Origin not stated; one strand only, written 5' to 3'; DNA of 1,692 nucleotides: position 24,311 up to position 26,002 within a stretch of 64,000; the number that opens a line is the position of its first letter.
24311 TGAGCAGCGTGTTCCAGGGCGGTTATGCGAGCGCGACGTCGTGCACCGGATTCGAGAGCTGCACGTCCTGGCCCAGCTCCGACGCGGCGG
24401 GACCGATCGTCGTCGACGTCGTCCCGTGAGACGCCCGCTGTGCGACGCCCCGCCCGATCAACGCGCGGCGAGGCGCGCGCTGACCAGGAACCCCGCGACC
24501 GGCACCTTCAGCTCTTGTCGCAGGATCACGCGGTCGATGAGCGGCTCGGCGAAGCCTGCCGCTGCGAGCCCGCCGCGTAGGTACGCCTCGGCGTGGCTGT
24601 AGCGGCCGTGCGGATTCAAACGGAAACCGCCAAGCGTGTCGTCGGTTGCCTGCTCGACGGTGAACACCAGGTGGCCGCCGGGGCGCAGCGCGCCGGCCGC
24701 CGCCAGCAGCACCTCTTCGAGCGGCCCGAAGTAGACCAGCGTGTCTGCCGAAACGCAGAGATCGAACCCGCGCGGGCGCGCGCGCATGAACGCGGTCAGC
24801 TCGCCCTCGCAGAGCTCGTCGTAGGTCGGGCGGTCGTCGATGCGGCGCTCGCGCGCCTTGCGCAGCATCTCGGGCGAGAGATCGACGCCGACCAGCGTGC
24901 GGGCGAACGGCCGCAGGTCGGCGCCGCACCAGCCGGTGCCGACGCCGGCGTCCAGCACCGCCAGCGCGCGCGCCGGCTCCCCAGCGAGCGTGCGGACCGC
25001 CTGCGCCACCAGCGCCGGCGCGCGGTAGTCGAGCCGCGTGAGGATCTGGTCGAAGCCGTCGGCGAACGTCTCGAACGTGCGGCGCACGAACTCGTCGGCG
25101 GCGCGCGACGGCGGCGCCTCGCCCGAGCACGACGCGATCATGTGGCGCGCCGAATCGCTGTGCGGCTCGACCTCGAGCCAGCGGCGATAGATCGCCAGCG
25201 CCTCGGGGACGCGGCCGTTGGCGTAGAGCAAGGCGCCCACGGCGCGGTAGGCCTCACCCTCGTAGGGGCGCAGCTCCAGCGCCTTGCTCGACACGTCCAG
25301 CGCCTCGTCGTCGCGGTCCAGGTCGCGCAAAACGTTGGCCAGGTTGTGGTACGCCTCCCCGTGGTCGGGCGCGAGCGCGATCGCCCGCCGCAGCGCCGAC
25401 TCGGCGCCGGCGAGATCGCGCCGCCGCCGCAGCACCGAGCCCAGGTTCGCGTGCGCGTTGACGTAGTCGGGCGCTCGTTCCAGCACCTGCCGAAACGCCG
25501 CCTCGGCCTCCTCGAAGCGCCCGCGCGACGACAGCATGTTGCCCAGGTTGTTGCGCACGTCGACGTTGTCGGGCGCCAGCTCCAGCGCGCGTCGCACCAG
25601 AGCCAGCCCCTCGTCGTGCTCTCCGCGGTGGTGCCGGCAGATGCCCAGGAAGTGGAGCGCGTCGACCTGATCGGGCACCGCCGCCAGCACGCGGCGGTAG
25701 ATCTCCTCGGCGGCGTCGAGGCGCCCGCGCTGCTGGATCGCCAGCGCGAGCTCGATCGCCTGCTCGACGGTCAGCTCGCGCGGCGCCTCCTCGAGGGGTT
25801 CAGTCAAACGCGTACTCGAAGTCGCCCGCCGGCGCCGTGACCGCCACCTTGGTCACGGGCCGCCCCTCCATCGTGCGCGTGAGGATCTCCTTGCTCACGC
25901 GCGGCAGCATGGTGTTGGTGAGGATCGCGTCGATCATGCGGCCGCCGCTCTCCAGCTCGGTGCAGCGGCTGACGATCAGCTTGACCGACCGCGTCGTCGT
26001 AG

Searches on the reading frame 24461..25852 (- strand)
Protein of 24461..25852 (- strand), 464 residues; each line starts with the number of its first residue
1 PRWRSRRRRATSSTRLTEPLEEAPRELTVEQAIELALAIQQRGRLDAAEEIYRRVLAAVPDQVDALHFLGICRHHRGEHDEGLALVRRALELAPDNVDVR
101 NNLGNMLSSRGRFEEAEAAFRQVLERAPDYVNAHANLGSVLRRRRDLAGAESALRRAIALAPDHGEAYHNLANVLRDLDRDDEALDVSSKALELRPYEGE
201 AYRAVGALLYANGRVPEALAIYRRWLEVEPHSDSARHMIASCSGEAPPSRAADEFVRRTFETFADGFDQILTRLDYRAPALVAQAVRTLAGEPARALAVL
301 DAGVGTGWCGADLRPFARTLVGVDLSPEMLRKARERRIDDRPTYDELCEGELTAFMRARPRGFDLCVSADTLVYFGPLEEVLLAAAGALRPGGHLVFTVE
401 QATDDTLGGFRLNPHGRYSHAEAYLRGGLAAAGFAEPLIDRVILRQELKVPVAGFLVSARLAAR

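Call 74: search_protein_families(library=pfam, proteins=[window:24461-25852:-], max_evalue=0.001)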
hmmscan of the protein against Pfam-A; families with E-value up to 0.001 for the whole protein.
window:24461-25852:- (464 aa): 29 families (the best 25 are shown)
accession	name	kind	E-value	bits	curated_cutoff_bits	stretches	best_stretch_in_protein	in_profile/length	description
PF13424.12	TPR_12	-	7e-33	113.1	30.1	5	64-127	4-75/77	Tetratricopeptide repeat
PF00515.34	TPR_1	-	4.5e-29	99.5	27.8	1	98-130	2-34/34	Tetratricopeptide repeat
PF07719.23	TPR_2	-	1.8e-28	96.7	27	2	99-130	3-34/34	Tetratricopeptide repeat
PF13431.12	TPR_17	-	2.2e-26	90.3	24.4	2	87-118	3-34/34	Tetratricopeptide repeat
PF13428.12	TPR_14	-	8.6e-26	88.2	23.5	3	132-173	2-43/44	Tetratricopeptide repeat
PF14559.12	TPR_19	-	1.5e-21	76.9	25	3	76-134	4-65/68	Tetratricopeptide repeat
PF13432.12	TPR_16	-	2.1e-21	76.4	32.7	3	105-163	5-63/65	Tetratricopeptide repeat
PF13181.12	TPR_8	-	2.3e-21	74.5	25.7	1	98-130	2-34/34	Tetratricopeptide repeat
PF13414.12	TPR_11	-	1.1e-19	70.3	26.8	1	104-141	1-38/42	TPR repeat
PF13374.12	TPR_10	-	2.6e-19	69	27.5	1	99-126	4-31/42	Tetratricopeptide repeat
PF13176.12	TPR_7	-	1.3e-17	62.8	27.9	0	102-129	4-31/36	Tetratricopeptide repeat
PF13649.12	Methyltransf_25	-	4.9e-12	46.8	27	1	299-393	1-97/97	Methyltransferase domain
PF08241.18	Methyltransf_11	-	1.5e-11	45.2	21.2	1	300-397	1-95/95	Methyltransferase domain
PF08242.18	Methyltransf_12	-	6.7e-11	43.2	30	1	300-395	1-98/98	Methyltransferase domain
PF23914.1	TPR_CcmH_CycH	-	1.1e-10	42.1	42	1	119-234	38-156/158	Cytochrome c-type biogenesis protein H TPR domain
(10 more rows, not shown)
